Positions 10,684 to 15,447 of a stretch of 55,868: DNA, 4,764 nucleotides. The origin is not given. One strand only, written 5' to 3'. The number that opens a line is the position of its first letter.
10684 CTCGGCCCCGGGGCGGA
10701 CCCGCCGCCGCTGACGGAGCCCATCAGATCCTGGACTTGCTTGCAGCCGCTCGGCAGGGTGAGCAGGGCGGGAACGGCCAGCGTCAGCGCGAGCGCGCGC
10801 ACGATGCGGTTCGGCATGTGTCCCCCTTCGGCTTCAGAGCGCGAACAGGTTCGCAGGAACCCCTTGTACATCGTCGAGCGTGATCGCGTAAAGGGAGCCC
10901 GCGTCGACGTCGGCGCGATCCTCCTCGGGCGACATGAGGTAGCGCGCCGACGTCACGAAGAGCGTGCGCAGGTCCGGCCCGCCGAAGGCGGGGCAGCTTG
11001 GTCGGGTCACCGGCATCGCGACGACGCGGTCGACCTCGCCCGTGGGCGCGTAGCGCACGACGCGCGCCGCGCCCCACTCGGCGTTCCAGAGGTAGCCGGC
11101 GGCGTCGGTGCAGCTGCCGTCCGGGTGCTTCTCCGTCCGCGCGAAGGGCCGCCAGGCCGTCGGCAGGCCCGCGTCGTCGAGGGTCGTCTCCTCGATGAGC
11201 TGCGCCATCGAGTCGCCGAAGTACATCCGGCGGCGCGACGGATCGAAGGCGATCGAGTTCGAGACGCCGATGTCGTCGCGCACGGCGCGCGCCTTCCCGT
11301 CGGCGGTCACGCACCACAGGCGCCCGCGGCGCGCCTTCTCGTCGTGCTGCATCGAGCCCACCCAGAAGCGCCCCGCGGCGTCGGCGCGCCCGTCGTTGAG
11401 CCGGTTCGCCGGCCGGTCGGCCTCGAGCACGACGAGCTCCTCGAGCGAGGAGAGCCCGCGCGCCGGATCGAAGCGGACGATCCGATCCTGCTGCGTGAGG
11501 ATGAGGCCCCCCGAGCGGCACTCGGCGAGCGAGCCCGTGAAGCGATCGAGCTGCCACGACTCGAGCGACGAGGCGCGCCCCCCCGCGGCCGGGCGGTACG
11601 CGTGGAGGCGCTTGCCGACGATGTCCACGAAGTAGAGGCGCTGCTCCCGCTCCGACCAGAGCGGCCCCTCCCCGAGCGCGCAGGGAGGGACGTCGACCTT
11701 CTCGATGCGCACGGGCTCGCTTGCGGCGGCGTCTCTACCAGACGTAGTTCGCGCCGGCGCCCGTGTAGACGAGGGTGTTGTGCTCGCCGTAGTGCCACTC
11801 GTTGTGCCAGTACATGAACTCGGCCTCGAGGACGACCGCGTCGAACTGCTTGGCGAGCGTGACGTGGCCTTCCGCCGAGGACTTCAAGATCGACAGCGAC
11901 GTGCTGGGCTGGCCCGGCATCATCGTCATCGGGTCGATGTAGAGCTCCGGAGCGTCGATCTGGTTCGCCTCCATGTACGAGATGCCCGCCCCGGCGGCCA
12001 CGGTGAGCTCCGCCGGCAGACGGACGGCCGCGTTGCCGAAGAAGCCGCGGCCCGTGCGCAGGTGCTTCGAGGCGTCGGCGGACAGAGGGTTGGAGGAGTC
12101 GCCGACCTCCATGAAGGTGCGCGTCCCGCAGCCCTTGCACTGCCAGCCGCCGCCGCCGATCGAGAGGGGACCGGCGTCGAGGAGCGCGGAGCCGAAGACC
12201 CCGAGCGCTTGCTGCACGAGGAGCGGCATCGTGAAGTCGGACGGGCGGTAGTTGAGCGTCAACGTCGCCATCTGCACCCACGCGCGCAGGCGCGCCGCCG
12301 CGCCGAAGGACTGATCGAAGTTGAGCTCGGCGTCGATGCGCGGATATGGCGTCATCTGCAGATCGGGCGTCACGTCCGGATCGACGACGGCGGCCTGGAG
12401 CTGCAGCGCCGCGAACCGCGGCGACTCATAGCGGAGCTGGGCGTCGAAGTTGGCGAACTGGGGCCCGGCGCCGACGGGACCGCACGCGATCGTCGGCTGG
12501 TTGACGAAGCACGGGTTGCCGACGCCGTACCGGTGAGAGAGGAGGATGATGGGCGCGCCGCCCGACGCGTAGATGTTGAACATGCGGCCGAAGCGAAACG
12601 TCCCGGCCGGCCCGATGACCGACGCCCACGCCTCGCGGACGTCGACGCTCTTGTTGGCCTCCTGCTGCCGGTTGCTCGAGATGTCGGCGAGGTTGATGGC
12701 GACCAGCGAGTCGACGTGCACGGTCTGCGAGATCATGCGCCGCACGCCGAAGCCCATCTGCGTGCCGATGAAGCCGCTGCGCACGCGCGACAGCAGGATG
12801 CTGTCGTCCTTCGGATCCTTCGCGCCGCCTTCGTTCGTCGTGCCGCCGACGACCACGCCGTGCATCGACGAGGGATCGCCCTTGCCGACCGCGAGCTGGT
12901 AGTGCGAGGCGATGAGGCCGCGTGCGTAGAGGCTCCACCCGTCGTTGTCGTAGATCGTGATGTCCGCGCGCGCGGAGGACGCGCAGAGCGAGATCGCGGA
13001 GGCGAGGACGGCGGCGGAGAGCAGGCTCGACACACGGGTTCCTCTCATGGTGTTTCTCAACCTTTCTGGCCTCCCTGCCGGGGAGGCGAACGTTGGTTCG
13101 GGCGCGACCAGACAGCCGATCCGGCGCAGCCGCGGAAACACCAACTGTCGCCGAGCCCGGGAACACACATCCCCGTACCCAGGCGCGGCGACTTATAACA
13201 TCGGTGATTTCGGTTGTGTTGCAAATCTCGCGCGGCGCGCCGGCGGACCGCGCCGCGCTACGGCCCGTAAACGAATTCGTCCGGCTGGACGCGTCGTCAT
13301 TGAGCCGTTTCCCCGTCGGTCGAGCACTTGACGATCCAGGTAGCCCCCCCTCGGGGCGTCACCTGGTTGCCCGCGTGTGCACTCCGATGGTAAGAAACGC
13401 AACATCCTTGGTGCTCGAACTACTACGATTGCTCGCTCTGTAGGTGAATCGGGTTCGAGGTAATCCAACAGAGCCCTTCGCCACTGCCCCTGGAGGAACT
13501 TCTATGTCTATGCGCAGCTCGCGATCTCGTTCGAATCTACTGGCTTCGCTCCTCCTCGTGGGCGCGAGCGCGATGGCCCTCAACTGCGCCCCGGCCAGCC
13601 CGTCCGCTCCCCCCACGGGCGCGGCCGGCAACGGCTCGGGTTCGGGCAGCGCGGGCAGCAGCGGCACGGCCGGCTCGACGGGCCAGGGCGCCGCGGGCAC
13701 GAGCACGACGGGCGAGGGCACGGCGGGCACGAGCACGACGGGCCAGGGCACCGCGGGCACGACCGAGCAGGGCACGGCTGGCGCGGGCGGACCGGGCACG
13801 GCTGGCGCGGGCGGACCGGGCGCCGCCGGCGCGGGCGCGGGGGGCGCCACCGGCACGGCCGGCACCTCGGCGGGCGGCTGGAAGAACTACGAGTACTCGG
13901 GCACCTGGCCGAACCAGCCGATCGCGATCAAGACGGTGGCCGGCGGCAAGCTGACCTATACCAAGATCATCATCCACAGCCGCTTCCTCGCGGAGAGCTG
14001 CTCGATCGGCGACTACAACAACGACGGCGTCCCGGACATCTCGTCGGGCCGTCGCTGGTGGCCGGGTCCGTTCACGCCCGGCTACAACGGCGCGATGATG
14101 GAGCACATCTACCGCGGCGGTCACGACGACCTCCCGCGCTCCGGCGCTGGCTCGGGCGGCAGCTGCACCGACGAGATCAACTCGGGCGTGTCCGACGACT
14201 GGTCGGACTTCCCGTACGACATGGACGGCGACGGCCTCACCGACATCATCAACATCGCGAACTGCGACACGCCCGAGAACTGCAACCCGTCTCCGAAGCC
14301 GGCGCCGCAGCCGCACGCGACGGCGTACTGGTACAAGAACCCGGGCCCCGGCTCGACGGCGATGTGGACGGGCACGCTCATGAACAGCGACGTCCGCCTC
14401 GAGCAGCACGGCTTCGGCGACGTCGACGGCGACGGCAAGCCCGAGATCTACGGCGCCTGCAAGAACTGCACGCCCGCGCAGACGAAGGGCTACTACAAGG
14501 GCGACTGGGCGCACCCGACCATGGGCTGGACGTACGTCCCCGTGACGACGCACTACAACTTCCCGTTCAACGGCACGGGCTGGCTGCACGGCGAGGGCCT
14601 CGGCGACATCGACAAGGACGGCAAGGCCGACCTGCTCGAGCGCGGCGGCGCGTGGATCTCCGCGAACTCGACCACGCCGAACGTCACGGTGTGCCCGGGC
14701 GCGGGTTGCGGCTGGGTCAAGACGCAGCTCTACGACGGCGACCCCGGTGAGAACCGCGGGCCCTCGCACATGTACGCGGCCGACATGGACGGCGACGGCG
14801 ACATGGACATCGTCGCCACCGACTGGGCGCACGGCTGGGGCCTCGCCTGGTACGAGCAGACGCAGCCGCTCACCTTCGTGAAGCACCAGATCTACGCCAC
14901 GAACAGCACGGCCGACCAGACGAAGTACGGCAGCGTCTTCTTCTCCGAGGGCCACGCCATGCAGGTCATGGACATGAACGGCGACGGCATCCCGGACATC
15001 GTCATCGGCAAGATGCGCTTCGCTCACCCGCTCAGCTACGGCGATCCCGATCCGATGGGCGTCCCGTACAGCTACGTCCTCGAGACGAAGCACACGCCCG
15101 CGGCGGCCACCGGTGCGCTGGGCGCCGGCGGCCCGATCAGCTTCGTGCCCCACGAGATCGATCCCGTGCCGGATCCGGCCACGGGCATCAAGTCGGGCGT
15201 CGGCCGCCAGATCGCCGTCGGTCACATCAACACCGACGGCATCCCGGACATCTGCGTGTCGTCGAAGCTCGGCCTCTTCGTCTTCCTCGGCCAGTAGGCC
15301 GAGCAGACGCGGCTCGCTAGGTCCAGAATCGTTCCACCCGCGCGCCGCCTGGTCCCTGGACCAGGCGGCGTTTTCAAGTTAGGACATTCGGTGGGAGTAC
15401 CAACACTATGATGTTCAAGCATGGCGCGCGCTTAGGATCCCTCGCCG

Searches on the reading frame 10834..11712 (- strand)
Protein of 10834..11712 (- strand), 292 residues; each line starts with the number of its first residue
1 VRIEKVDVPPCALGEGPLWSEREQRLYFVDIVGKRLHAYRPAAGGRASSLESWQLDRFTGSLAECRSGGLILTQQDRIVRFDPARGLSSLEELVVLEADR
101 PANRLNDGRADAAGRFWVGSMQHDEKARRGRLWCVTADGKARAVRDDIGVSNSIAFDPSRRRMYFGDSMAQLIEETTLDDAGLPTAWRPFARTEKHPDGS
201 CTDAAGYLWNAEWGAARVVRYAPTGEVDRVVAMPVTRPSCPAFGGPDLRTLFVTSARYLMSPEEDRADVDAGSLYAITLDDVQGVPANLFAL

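Call 3: search_protein_families(library=pfam, proteins=[window:10834-11712:-], max_evalue=0.01)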
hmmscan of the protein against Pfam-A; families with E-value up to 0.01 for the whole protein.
window:10834-11712:- (292 aa): 1 family
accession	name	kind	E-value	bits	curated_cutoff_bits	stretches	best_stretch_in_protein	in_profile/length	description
PF08450.18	SGL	-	3e-73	246.9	26.3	1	13-257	1-246/246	SMP-30/Gluconolactonase/LRE-like region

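Call 4: search_protein_families(library=ncbifam, proteins=[window:10834-11712:-], max_evalue=0.01)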
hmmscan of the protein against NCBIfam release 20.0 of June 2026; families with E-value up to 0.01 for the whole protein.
window:10834-11712:- (292 aa): 0 families

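Call 30: search_solved_structures(query=window:10834-11712:-, max_evalue=1e-10)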
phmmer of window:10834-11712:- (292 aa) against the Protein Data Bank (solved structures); distinct sequences matched with E-value up to 1e-10: 6.
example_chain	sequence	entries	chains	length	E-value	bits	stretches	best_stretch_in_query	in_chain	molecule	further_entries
7plb_A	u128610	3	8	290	2.6e-41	145.1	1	11-287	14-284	Smp-30/Cgr1 family protein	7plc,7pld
2ghs_A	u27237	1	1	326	2.7e-33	118.8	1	6-273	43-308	AGR_C_1268p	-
5d9b_A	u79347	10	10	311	2e-29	106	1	8-284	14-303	Luciferin regenerating enzyme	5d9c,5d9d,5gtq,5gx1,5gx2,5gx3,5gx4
3g4e_A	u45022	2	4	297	3.6e-29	105.2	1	3-286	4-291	Regucalcin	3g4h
4gnb_A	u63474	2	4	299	3.6e-29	105.2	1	3-286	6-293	Regucalcin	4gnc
4gn7_A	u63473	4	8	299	5.9e-28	101.2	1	12-286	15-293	Regucalcin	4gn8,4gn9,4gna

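Call 59: search_solved_structures(query=window:10834-11712:-, max_evalue=1e-28, show_alignments=4)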
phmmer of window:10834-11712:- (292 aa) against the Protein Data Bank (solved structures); distinct sequences matched with E-value up to 1e-28: 5.
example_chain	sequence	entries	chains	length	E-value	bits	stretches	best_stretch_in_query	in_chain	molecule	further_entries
7plb_A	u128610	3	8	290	2.6e-41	145.1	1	11-287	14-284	Smp-30/Cgr1 family protein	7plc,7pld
2ghs_A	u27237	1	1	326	2.7e-33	118.8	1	6-273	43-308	AGR_C_1268p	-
5d9b_A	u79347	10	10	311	2e-29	106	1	8-284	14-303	Luciferin regenerating enzyme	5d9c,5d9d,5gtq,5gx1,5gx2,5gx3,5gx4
3g4e_A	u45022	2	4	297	3.6e-29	105.2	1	3-286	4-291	Regucalcin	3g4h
4gnb_A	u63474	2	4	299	3.6e-29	105.2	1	3-286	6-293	Regucalcin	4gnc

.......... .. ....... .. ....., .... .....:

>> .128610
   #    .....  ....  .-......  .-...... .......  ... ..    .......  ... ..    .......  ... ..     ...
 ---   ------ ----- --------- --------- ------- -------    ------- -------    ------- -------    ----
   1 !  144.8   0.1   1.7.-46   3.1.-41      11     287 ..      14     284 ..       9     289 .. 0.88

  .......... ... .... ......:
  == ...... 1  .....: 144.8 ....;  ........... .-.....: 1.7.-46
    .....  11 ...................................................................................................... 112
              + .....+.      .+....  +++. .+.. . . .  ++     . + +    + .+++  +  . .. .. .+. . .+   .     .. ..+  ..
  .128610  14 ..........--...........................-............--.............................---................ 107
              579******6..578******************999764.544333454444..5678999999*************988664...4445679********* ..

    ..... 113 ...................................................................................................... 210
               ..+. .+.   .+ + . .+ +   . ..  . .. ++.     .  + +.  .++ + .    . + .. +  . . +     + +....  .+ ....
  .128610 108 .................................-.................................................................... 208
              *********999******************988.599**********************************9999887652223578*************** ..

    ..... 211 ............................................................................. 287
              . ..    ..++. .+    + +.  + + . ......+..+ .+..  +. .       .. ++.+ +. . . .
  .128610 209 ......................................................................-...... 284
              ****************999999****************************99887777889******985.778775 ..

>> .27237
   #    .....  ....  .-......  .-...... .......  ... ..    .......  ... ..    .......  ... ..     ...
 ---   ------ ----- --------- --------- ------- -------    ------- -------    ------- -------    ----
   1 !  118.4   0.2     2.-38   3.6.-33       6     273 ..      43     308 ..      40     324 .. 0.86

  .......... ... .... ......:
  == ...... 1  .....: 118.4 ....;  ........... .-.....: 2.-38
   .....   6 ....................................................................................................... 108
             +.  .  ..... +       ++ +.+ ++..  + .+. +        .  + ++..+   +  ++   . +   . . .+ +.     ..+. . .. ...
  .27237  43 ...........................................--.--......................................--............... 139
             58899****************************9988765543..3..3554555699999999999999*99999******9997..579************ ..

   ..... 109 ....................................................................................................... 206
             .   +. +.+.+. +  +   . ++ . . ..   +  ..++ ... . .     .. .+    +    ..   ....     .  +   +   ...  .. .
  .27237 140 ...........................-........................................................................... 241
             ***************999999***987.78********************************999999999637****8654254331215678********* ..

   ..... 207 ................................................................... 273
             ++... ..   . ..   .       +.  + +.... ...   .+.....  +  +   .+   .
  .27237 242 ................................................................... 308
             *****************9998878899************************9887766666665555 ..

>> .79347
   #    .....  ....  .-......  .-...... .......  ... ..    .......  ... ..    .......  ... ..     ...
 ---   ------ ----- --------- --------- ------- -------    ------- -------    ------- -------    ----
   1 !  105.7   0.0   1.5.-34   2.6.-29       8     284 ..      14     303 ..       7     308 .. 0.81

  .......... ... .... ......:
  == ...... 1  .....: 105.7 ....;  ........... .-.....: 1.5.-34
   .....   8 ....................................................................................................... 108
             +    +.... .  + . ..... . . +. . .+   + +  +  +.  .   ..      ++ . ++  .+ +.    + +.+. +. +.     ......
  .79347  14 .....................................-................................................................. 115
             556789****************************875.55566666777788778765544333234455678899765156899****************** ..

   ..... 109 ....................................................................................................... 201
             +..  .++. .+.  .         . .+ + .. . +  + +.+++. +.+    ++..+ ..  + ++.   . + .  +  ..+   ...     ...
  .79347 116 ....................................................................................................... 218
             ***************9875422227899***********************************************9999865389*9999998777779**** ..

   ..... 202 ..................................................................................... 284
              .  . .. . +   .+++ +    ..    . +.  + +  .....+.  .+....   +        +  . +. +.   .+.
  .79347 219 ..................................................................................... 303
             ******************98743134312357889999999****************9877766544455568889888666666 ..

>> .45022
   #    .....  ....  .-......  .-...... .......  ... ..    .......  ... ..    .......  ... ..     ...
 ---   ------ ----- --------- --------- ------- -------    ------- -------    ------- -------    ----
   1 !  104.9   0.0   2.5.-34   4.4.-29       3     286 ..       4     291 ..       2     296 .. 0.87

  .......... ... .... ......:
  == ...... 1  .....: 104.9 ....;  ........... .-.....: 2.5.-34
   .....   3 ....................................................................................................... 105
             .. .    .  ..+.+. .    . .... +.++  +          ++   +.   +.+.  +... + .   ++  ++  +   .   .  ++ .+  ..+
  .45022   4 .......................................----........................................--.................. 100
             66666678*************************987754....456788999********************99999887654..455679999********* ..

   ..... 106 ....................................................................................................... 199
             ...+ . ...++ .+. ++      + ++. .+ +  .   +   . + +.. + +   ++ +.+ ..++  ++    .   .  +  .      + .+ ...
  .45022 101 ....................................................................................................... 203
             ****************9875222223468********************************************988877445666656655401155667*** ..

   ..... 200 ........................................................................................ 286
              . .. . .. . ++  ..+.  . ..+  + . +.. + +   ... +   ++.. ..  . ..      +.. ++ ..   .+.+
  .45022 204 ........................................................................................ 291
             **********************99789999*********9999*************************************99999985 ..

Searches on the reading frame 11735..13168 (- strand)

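Call 3: search_protein_families(library=pfam, proteins=[window:11735-13168:-], max_evalue=0.01)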
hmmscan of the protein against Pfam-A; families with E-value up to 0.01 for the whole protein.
window:11735-13168:- (477 aa): 1 family
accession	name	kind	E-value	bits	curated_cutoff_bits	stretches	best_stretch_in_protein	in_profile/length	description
PF13609.12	Porin_4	-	1.8e-05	25.1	27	1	57-263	3-164/310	Gram-negative porin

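Call 4: search_protein_families(library=ncbifam, proteins=[window:11735-13168:-], max_evalue=0.01)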
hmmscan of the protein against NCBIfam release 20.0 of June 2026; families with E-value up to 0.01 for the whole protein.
window:11735-13168:- (477 aa): 0 families

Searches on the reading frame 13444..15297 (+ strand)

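Call 5: search_protein_families(library=pfam, proteins=[window:13444-15297:+], max_evalue=0.01)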
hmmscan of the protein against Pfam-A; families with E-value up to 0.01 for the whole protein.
window:13444-15297:+ (617 aa): 3 families
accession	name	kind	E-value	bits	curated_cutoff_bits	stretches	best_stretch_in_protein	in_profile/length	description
PF13517.12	FG-GAP_3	-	9.5e-22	77.8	26.9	3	447-521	1-61/61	FG-GAP-like repeat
PF01839.29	FG-GAP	-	4.3e-13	49.3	22.1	0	508-524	7-23/37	FG-GAP repeat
PF16743.10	PliI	-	0.0022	18.1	27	0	304-335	44-75/123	Periplasmic lysozyme inhibitor of I-type lysozyme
